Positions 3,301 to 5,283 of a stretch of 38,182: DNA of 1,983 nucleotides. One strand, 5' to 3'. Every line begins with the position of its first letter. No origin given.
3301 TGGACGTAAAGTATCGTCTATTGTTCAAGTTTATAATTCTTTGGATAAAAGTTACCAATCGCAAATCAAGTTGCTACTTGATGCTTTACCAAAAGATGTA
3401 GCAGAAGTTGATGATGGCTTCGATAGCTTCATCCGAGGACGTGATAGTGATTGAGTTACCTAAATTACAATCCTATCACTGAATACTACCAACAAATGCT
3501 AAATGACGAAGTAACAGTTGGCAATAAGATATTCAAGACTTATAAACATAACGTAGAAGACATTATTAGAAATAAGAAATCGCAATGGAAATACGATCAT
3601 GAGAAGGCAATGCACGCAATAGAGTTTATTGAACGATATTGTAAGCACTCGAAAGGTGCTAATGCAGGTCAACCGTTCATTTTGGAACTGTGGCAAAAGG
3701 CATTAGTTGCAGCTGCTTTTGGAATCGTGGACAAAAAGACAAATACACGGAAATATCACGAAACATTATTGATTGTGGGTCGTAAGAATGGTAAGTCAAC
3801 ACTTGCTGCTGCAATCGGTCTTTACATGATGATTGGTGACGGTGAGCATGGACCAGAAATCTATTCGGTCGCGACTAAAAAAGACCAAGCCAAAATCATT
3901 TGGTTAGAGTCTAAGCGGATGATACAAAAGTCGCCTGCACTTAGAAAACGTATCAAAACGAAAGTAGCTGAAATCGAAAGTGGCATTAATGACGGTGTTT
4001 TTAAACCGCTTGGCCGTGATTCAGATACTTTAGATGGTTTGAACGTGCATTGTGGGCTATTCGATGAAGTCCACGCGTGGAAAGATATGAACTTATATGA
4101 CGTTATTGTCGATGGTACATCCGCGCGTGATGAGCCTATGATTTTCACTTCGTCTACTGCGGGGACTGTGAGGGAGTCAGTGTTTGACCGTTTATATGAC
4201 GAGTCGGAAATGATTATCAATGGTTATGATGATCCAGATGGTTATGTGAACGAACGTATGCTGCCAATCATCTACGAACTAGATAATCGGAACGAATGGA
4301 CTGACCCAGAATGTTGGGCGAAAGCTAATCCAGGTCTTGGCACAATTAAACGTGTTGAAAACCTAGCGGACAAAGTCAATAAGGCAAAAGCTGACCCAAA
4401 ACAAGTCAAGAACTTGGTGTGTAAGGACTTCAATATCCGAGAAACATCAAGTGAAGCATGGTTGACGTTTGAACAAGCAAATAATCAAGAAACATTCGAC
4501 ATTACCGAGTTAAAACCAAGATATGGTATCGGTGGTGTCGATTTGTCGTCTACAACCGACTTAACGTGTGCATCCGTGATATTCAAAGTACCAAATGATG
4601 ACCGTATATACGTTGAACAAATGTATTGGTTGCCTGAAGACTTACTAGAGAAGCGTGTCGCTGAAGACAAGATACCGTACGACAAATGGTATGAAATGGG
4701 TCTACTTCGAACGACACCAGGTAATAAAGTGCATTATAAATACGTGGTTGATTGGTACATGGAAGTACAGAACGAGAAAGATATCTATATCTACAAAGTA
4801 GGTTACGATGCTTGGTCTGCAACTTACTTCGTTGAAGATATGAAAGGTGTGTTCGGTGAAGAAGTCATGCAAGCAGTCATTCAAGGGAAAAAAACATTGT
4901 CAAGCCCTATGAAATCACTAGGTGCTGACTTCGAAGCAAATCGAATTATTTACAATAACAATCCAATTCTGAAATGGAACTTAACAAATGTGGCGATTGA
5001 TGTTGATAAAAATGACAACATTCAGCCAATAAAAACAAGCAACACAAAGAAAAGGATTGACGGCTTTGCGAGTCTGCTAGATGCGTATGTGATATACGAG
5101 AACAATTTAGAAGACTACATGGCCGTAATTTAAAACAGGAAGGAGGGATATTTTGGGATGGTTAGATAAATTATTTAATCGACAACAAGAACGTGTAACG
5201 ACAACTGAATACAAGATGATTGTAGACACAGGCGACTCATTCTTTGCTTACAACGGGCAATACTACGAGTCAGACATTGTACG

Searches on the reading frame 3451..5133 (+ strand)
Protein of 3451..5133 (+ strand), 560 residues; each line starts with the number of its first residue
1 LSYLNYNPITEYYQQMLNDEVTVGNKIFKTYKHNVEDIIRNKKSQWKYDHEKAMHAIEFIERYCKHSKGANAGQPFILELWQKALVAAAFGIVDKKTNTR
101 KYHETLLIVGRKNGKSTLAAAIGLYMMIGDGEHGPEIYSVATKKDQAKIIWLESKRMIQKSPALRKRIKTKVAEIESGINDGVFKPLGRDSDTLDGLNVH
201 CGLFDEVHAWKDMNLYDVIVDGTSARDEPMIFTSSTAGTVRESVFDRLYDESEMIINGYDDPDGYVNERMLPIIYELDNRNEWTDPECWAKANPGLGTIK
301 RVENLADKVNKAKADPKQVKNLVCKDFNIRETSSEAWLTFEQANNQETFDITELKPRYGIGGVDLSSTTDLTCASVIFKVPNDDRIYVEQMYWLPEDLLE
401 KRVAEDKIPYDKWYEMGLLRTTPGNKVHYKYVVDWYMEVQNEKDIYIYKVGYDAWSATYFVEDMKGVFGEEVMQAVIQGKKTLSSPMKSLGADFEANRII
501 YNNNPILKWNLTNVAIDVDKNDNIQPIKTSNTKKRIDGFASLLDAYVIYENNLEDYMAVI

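Call 68: search_dna_similar(collection=phages, query=window:3451-5133:+, mode=protein, max_rows=12)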
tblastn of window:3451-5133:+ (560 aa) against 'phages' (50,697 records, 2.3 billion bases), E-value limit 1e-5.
Records with a match: 3181; places in all: 3182; records where one place covers at least 80% of the query: 2817.
Best place of each record, by identity: 60-80% 10; <60% 3171.
By first word of the organism name: Lactococcus 519; Streptococcus 479; Staphylococcus 281; Vibrio 219; Mycobacterium 156; Enterococcus 146; Microbacterium 144; Arthrobacter 112; Paenibacillus 110; Gordonia 97; and 108 more.
By host as written in the record: - 340; Lactococcus lactis 320; Streptococcus thermophilus 130; Mycobacterium smegmatis mc2 155 108; Microbacterium foliorum NRRL B-24224 95; Staphylococcus aureus 78; Arthrobacter sp. ATCC 21022 62; Gordonia terrae 3612 56; and 815 more.
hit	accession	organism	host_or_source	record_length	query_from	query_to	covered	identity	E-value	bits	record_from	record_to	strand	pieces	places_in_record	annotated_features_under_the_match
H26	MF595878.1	Caldibacillus phage CBP1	Caldibacillus debilis GB1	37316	4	560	99%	66.8%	0e+0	776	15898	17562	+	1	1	terminase large subunit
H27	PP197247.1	Terrisporobacter phage TPDSL_ph2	Terrisporobacter petrolearius DSL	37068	5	560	99%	64.6%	0e+0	759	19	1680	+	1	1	terminase large subunit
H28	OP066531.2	Bacillus phage B13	Bacillus cereus VKM B-13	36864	4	560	99%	63.0%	0e+0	728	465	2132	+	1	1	terminase large subunit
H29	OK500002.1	Bacillus phage vB_BanS_Athena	Bacillus anthracis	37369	4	560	99%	61.6%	0e+0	718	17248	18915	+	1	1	putative terminase large subunit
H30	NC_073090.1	Bacillus phage vB_BanS_Athena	Bacillus anthracis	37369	4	560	99%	61.6%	0e+0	718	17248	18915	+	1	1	putative terminase large subunit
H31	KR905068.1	Lactobacillus phage iA2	Lactobacillus paracasei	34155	5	560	99%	60.5%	0e+0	718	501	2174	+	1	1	terminase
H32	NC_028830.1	Lactobacillus phage iA2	Lactobacillus paracasei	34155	5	560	99%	60.5%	0e+0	718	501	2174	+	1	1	terminase large subunit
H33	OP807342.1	Lacticaseibacillus phage P2.4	Lacticaseibacillus paracasei LMG 9193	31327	5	560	99%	60.4%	0e+0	717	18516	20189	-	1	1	hypothetical protein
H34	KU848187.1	Lactobacillus phage PLE2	Lactobacillus casei BL23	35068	5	560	99%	60.4%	0e+0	717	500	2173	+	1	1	terminase large subunit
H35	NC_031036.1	Lactobacillus phage PLE2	Lactobacillus casei BL23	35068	5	560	99%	60.4%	0e+0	717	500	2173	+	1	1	terminase large subunit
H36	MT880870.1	Staphylococcus phage PhiSepi-HH1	Staphylococcus epidermidis HD21-2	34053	4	560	99%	57.1%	0e+0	662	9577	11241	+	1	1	hypothetical protein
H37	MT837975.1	Bacteriophage sp.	human fecal samples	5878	6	560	99%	56.2%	0e+0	666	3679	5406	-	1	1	record has no annotation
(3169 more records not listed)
